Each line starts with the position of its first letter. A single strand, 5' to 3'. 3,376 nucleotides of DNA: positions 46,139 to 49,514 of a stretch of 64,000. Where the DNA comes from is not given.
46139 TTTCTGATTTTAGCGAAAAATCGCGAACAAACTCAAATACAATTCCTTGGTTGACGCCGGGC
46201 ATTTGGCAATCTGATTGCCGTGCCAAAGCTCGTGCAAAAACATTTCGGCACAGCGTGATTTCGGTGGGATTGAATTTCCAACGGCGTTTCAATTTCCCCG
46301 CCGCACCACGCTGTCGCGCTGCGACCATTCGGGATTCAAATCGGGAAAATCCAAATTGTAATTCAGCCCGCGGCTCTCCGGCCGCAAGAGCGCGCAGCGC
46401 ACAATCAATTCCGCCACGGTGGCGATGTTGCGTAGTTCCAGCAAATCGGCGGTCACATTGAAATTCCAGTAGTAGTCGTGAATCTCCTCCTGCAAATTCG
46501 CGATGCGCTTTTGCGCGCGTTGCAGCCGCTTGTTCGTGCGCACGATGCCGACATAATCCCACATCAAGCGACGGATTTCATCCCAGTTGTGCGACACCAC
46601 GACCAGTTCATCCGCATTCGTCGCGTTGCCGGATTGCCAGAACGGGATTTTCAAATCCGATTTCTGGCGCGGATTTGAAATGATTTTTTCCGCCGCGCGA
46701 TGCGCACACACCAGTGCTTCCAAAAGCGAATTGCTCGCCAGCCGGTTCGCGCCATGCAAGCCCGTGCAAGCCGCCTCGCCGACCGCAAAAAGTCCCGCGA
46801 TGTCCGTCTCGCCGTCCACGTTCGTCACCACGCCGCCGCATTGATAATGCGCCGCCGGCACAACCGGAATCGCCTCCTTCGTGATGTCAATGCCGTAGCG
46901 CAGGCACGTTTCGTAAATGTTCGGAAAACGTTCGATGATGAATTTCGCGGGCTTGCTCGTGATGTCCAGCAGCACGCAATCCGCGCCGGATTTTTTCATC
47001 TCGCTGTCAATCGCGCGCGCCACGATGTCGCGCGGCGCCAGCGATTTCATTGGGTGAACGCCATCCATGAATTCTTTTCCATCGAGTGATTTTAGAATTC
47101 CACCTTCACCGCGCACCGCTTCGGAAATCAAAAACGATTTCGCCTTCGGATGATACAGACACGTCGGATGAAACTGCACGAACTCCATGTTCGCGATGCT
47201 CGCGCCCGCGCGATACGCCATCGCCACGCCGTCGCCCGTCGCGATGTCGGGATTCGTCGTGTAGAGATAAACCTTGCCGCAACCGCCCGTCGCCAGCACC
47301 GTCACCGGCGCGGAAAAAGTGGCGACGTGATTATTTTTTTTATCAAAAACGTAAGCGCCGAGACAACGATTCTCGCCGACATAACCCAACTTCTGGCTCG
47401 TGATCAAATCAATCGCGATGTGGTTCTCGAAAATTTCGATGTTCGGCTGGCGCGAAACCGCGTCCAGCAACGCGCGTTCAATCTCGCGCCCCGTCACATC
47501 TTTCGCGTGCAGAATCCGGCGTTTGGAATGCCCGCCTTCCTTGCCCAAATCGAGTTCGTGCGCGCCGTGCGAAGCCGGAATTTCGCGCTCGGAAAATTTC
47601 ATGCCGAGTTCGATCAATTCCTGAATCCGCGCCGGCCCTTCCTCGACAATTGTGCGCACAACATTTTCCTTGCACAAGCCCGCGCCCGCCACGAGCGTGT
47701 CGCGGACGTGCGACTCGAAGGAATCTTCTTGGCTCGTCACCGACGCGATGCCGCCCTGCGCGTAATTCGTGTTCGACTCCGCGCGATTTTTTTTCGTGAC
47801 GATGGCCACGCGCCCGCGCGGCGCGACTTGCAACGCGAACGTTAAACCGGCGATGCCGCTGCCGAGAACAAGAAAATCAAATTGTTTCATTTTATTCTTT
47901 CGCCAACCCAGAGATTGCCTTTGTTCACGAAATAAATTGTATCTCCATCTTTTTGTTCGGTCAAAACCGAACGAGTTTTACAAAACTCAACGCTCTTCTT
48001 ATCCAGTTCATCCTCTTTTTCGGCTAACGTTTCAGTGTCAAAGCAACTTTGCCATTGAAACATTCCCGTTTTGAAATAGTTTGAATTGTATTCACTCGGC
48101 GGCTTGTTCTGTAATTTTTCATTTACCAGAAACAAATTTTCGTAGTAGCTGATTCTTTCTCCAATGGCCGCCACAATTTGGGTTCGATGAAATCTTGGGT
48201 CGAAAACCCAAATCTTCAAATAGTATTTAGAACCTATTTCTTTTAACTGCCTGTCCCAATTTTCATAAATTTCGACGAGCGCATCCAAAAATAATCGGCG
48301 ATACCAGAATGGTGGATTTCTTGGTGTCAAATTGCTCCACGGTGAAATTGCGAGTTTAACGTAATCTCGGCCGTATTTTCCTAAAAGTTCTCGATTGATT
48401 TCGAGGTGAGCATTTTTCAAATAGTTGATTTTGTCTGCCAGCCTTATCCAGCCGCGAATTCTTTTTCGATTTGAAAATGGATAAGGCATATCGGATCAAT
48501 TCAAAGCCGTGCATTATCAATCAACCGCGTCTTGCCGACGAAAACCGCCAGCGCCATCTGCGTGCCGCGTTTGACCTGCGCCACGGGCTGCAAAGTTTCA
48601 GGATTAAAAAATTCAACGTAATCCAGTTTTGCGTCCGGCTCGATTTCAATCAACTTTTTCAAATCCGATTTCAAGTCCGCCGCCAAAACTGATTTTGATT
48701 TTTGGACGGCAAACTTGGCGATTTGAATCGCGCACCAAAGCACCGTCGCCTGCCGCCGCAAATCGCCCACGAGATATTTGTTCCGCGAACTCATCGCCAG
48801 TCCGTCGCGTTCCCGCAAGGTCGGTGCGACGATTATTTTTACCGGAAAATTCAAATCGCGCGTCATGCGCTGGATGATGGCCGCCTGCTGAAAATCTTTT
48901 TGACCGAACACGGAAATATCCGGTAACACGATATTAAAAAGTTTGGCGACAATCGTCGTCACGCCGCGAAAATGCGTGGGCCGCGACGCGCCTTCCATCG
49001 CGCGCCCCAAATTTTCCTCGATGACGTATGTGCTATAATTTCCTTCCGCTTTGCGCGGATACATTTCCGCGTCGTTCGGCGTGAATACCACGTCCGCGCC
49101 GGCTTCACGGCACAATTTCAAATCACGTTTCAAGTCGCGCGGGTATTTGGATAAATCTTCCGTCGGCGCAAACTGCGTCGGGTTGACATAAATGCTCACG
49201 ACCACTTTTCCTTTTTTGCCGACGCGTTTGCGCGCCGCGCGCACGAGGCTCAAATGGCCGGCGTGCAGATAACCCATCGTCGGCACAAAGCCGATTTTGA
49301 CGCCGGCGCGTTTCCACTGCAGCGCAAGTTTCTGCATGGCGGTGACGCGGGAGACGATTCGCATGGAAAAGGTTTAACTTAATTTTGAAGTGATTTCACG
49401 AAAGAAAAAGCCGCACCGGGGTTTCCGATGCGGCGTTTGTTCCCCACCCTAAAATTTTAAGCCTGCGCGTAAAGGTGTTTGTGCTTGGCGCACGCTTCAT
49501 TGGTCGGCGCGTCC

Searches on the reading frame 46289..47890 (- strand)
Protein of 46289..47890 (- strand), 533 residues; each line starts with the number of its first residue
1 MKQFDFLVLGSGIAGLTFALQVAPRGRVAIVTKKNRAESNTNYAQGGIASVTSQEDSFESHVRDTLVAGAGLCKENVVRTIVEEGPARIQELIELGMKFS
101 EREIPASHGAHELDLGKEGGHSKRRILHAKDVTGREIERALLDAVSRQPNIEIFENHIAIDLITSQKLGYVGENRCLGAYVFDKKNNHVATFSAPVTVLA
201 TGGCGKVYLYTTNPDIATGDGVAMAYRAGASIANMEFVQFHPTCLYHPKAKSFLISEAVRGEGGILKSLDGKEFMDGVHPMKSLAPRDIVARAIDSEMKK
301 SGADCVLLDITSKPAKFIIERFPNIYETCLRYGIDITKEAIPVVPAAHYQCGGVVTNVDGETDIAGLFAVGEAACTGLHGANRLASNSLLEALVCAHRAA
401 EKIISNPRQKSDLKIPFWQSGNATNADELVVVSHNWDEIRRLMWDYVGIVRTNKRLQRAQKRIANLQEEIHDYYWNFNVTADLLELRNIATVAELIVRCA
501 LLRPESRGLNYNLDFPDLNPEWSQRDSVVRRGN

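Call 82: search_protein_families(library=pfam, proteins=[window:46289-47890:-], max_evalue=0.001)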
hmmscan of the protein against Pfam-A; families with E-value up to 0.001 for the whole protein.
window:46289-47890:- (533 aa): 4 families
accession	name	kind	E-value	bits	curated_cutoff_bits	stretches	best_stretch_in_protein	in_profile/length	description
PF00890.30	FAD_binding_2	-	1.9e-96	324.2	20.4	1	5-389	1-414/414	FAD binding domain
PF02910.25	Succ_DH_flav_C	-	5.3e-14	52.7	20.8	1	437-520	2-91/130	Fumarate reductase flavoprotein C-term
PF01266.30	DAO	-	3.9e-05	23.8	27.9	1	5-97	1-80/353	FAD dependent oxidoreductase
PF07992.20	Pyr_redox_2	-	0.00091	19.2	26.1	0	5-63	2-57/291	Pyridine nucleotide-disulphide oxidoreductase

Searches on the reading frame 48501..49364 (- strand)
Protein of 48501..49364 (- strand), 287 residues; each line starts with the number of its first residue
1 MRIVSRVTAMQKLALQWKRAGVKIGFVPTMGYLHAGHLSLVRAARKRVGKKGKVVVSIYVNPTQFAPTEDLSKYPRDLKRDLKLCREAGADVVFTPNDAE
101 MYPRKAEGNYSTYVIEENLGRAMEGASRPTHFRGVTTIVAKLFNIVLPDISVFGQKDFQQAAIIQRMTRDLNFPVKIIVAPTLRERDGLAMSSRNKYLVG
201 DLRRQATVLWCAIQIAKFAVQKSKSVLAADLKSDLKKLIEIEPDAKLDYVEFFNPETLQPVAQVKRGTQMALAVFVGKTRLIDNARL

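Call 82: search_protein_families(library=pfam, proteins=[window:48501-49364:-], max_evalue=0.001)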
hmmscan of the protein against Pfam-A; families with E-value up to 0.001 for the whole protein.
window:48501-49364:- (287 aa): 1 family
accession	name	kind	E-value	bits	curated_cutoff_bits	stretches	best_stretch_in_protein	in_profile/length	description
PF02569.21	Pantoate_ligase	-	7.4e-100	334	20.7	1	3-285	2-267/268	Pantoate-beta-alanine ligase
